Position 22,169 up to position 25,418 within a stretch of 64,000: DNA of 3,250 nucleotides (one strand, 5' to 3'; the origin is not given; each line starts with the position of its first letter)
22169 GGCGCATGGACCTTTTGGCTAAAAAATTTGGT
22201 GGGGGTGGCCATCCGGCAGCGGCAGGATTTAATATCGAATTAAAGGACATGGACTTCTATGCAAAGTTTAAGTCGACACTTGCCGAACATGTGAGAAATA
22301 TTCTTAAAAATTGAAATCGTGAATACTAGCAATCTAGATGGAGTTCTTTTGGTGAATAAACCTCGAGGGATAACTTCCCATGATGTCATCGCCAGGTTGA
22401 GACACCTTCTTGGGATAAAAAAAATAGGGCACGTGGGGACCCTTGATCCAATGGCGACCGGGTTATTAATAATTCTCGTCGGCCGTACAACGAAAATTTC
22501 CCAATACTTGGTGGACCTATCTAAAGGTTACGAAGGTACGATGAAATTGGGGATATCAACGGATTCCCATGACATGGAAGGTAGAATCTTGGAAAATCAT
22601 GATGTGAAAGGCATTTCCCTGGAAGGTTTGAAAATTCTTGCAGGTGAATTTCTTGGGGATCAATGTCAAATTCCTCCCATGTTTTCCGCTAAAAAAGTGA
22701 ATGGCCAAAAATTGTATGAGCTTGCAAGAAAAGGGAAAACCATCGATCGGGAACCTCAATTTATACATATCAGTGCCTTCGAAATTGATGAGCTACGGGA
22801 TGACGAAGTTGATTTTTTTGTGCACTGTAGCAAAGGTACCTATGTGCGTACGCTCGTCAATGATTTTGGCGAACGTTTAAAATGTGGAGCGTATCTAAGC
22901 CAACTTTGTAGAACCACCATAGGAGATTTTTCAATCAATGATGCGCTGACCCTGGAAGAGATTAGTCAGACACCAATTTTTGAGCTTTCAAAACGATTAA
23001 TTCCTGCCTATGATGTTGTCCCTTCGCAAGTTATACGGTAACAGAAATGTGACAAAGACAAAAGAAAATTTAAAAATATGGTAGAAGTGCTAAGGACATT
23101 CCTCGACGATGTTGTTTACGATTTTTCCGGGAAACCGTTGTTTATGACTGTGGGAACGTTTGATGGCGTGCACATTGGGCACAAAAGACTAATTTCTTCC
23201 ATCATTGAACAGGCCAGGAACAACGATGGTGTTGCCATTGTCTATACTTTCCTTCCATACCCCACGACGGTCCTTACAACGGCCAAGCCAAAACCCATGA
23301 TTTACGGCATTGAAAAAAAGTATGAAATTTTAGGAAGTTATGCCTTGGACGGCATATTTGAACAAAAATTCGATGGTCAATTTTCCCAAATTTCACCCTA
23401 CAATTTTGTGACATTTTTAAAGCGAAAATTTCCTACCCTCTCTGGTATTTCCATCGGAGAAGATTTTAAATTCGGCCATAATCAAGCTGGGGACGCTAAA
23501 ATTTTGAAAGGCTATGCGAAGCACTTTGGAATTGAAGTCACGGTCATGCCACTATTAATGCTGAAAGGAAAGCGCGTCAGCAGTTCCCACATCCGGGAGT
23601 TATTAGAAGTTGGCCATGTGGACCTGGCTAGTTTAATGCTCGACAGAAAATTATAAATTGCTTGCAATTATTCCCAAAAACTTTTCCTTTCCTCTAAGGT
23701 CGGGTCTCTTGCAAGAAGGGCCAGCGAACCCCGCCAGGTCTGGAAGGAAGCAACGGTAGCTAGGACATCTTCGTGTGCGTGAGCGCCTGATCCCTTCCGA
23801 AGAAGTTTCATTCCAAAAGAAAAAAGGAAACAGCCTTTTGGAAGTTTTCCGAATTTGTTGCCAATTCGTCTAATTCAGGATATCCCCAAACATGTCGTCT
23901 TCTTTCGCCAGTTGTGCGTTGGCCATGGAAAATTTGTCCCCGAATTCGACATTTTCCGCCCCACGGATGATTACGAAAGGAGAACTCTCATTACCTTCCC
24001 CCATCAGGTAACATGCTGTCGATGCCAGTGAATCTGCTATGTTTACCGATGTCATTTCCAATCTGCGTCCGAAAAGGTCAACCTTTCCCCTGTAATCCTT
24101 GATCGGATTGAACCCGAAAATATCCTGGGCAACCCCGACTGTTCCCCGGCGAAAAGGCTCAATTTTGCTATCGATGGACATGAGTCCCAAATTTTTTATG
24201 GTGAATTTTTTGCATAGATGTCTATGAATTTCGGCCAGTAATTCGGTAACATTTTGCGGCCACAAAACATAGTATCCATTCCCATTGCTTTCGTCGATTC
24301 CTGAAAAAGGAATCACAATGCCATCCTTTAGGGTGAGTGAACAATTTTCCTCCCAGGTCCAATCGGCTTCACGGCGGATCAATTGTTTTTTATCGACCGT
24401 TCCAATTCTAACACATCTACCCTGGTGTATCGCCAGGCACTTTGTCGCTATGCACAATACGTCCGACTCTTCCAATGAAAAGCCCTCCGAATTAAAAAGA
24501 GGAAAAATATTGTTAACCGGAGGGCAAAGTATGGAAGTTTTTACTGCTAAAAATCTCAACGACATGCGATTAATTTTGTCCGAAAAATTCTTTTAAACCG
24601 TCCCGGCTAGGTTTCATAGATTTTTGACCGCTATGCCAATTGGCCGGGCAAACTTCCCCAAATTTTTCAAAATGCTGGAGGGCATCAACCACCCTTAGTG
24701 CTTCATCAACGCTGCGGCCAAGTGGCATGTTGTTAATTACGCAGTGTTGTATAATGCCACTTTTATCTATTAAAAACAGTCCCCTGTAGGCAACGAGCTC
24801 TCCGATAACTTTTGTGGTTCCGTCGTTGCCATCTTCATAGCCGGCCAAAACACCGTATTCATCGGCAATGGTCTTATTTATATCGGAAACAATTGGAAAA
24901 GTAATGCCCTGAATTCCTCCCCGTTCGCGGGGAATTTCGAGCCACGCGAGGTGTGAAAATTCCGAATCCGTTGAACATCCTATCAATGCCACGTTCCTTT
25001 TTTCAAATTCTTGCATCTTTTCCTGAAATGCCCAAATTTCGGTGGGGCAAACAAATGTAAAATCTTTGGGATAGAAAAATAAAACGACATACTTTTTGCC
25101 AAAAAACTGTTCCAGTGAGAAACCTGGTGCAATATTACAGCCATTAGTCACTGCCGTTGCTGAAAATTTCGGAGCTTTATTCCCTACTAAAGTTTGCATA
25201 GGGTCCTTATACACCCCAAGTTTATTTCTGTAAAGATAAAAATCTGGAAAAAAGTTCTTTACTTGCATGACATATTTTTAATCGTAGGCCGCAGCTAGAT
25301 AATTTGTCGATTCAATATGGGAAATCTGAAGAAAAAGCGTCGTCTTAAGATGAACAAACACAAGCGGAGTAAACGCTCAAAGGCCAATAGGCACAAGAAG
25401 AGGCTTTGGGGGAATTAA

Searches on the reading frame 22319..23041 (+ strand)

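Call 79: search_protein_families(library=pfam, proteins=[window:22319-23041:+], max_evalue=0.00001)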
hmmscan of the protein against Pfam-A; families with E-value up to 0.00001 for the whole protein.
window:22319-23041:+ (240 aa): 2 families
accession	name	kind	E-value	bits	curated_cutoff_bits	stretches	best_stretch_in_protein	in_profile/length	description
PF01509.24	TruB_N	-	9.6e-52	175.8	27.3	1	28-176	1-149/149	TruB family pseudouridylate synthase (N terminal domain)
PF16198.10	TruB_C_2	-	6.4e-09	36.3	29.3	1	177-217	1-41/66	tRNA pseudouridylate synthase B C-terminal domain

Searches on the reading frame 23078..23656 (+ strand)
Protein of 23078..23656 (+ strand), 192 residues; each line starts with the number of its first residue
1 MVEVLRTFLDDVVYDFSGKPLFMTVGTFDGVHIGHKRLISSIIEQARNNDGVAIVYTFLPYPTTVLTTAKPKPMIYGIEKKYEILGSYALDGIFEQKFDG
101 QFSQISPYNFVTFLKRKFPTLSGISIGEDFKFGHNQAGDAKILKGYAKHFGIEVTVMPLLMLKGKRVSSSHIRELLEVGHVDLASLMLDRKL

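Call 79: search_protein_families(library=pfam, proteins=[window:23078-23656:+], max_evalue=0.00001)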
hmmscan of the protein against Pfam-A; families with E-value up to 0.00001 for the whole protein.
window:23078-23656:+ (192 aa): 1 family
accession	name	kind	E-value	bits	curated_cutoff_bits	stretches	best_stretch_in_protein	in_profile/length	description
PF06574.18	FAD_syn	-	5.5e-36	124.2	27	1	21-170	8-157/158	FAD synthetase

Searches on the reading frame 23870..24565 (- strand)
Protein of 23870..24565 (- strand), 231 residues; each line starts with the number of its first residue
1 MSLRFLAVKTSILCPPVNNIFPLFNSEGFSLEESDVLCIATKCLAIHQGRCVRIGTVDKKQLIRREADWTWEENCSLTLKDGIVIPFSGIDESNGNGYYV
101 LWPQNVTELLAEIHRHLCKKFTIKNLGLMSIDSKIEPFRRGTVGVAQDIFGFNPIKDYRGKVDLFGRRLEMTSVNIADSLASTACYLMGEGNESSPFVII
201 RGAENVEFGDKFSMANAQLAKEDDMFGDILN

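Call 79: search_protein_families(library=pfam, proteins=[window:23870-24565:-], max_evalue=0.00001)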
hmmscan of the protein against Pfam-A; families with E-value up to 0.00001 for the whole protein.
window:23870-24565:- (231 aa): 1 family
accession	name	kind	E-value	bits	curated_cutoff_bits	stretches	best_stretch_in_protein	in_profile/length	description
PF01996.21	F420_ligase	-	1.3e-32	113.6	25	1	24-202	21-218/218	F420-0:Gamma-glutamyl ligase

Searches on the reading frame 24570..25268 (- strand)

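Call 79: search_protein_families(library=pfam, proteins=[window:24570-25268:-], max_evalue=0.00001)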
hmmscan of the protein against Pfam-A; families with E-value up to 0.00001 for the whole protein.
window:24570-25268:- (232 aa): 3 families
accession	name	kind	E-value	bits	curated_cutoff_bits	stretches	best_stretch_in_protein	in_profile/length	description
PF00578.27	AhpC-TSA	-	2.5e-33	115.1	26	1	28-175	1-123/124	AhpC/TSA family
PF08534.16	Redoxin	-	6.9e-14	52.3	26.6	1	28-184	2-139/148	Redoxin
PF10417.14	1-cysPrx_C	-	4.2e-11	43.1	21.1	1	196-230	1-40/41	C-terminal domain of 1-Cys peroxiredoxin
